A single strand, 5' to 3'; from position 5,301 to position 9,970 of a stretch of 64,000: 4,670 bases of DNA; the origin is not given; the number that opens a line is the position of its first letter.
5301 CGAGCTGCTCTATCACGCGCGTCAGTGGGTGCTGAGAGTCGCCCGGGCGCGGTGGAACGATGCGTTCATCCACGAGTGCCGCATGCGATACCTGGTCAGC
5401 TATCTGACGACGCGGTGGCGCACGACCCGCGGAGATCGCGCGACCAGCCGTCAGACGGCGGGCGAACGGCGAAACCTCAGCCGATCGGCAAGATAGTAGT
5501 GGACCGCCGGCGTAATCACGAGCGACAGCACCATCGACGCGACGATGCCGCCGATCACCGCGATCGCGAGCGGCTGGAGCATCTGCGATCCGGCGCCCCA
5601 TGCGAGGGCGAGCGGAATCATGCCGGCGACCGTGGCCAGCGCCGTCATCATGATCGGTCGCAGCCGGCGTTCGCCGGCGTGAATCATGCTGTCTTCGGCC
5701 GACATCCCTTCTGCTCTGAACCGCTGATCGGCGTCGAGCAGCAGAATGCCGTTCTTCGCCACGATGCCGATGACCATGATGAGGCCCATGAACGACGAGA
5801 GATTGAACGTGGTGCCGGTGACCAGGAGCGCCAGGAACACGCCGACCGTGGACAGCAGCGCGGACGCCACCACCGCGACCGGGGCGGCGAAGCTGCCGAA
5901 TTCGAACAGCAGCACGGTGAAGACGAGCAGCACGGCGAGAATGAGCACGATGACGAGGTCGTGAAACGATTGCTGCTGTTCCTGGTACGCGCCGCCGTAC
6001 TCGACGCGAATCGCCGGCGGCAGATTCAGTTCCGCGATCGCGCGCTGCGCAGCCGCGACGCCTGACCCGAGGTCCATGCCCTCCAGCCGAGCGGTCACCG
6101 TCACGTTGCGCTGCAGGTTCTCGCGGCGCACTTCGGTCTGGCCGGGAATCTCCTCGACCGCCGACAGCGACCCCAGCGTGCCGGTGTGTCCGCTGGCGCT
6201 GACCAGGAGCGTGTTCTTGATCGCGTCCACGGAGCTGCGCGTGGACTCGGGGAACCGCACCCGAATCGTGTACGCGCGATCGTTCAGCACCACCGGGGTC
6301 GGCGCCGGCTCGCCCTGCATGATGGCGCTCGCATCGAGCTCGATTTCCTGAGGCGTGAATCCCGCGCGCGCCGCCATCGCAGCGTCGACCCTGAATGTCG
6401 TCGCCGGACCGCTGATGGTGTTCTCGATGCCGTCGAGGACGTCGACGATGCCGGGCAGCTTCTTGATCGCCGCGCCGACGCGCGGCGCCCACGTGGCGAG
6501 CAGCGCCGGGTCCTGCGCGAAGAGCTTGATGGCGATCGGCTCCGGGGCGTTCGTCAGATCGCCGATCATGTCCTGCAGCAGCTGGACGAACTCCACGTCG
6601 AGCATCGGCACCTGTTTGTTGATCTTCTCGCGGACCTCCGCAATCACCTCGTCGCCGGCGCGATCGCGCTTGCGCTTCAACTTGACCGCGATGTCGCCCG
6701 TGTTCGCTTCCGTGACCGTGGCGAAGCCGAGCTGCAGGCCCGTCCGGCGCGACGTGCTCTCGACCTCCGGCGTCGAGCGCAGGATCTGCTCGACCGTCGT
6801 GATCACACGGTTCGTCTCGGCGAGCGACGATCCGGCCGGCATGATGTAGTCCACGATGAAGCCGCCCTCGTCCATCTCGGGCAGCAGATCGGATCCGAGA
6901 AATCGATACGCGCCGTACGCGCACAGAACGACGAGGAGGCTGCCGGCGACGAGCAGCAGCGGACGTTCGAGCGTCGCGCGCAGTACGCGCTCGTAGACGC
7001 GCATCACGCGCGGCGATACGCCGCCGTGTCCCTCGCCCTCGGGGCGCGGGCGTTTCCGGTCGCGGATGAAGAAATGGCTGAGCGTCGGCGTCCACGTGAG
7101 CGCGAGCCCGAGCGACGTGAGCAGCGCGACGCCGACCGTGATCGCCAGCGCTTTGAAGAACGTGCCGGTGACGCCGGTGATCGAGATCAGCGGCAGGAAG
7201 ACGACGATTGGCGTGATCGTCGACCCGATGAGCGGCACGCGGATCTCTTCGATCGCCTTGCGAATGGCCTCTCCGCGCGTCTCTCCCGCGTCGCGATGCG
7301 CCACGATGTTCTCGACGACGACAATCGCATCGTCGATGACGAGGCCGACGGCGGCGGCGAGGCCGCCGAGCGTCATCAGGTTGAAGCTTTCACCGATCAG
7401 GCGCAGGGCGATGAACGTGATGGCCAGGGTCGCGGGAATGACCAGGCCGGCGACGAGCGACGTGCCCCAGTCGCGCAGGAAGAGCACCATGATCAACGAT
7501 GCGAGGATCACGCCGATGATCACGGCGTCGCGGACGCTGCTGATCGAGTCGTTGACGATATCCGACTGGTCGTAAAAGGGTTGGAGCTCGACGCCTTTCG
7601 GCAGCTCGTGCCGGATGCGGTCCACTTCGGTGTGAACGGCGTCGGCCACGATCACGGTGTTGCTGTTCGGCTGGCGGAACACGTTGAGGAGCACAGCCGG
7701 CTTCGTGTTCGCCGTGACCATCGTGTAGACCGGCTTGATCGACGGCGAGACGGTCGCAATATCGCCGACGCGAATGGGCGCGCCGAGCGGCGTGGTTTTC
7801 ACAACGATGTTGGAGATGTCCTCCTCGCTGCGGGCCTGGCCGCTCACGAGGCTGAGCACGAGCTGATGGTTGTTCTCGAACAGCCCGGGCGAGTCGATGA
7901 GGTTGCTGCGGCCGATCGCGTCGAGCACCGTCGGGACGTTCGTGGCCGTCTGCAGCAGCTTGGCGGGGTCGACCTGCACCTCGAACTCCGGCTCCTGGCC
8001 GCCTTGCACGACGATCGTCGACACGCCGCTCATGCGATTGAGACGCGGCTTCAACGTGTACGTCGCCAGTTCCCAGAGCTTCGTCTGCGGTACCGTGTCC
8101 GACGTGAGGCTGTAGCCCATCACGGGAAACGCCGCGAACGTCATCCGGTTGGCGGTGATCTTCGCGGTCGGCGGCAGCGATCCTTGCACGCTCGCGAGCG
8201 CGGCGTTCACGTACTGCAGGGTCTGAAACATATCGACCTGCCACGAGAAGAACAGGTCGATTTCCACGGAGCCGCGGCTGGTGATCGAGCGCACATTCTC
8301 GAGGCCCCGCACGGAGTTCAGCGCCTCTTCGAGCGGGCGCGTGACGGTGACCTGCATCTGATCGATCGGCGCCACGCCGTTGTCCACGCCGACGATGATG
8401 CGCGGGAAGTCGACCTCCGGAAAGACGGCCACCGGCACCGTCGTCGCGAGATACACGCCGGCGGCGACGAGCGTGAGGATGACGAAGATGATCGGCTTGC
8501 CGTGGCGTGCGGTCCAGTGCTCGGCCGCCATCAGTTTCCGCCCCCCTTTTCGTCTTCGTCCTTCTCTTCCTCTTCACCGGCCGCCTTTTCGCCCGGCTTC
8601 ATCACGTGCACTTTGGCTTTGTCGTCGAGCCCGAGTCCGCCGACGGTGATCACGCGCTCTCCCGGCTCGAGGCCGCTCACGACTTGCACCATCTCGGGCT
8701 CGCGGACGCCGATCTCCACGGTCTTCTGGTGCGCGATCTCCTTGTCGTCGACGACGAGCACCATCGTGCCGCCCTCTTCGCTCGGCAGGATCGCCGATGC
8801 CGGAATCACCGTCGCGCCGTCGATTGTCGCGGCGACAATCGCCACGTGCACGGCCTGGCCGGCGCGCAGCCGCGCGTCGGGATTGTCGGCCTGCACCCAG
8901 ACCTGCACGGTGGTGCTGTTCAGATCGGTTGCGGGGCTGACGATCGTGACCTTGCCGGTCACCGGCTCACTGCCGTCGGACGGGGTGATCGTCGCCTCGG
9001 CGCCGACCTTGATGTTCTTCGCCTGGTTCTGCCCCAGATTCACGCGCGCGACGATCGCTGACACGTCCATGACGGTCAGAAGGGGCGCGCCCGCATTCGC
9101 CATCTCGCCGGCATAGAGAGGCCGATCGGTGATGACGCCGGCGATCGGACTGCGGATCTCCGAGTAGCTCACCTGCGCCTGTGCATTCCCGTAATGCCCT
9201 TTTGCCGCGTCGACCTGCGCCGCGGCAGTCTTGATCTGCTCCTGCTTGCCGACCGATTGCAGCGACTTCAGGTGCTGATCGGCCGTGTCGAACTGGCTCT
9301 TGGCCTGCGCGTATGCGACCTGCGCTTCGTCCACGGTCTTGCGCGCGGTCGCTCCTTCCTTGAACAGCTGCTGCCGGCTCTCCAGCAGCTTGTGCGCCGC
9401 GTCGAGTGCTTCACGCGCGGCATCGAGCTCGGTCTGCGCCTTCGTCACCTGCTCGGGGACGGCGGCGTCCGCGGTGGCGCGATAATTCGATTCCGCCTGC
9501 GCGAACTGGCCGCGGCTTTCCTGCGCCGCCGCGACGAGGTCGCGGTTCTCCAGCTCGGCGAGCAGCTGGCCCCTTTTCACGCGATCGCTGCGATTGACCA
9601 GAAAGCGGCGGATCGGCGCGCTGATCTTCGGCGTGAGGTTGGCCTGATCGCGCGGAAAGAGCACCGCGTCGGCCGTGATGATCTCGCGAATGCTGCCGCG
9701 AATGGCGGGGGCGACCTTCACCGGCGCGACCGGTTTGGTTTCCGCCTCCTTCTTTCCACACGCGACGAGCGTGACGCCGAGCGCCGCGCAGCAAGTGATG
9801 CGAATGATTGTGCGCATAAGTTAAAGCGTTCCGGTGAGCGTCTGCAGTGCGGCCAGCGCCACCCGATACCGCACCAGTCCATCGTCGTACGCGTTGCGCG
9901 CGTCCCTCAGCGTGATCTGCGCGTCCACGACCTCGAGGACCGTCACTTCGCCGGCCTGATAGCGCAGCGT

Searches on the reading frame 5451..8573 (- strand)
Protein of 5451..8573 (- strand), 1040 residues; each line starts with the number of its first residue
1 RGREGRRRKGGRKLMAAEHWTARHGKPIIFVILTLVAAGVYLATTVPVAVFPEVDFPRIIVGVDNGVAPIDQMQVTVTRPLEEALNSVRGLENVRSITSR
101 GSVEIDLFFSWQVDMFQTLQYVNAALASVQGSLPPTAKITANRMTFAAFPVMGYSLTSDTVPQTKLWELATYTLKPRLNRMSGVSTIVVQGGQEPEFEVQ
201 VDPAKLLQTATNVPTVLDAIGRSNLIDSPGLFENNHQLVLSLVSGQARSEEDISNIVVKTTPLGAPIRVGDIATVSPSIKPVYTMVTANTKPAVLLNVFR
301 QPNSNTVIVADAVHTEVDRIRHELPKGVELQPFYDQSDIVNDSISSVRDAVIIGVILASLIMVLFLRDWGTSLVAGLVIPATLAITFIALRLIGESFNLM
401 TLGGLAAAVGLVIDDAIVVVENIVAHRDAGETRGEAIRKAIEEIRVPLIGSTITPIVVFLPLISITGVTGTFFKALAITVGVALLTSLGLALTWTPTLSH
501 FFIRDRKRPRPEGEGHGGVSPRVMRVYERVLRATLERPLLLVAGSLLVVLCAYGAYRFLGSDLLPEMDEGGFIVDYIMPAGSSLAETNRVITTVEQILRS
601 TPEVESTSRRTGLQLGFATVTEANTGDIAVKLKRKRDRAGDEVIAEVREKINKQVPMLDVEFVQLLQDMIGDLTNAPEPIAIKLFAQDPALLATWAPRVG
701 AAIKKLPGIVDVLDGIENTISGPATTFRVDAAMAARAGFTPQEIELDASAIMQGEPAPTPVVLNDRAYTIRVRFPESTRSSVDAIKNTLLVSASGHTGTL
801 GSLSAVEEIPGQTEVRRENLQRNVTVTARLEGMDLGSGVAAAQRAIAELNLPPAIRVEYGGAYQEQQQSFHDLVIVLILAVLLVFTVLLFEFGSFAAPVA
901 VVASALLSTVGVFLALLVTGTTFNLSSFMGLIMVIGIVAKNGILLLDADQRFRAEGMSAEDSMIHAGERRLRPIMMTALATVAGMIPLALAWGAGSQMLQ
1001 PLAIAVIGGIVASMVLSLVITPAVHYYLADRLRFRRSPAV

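Call 77: search_protein_families(library=pfam, proteins=[window:5451-8573:-], max_evalue=0.0001)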
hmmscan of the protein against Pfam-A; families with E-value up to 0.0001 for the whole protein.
window:5451-8573:- (1040 aa): 2 families
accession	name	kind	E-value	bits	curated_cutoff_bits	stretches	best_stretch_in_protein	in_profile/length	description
PF00873.25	ACR_tran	-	1.6e-219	731.7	28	1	30-1027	14-1019/1021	AcrB/AcrD/AcrF family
PF03176.21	MMPL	-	5.8e-13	48.9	20.5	1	834-1031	101-305/333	MMPL family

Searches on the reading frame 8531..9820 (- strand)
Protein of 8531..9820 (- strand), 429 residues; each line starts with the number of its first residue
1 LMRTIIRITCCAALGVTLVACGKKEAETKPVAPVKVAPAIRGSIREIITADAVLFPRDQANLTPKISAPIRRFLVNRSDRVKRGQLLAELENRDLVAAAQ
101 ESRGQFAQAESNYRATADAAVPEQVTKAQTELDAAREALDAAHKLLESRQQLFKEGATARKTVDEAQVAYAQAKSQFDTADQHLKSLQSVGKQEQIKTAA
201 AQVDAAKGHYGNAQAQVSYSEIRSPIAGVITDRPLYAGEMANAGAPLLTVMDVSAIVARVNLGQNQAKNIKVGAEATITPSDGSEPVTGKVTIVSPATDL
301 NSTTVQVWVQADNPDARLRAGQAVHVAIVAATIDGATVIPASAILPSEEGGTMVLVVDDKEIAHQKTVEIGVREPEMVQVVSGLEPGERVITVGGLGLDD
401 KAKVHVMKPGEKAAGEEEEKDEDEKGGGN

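Call 77: search_protein_families(library=pfam, proteins=[window:8531-9820:-], max_evalue=0.0001)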
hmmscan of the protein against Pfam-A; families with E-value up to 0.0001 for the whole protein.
window:8531-9820:- (429 aa): 2 families
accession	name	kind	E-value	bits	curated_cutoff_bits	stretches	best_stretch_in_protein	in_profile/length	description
PF16576.10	HlyD_D23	-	1.9e-20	73.5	30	1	57-322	17-212/214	Barrel-sandwich domain of CusB or HlyD membrane-fusion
PF13437.12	HlyD_3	-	2.3e-13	51.2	22.2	1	222-321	2-106/106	HlyD family secretion protein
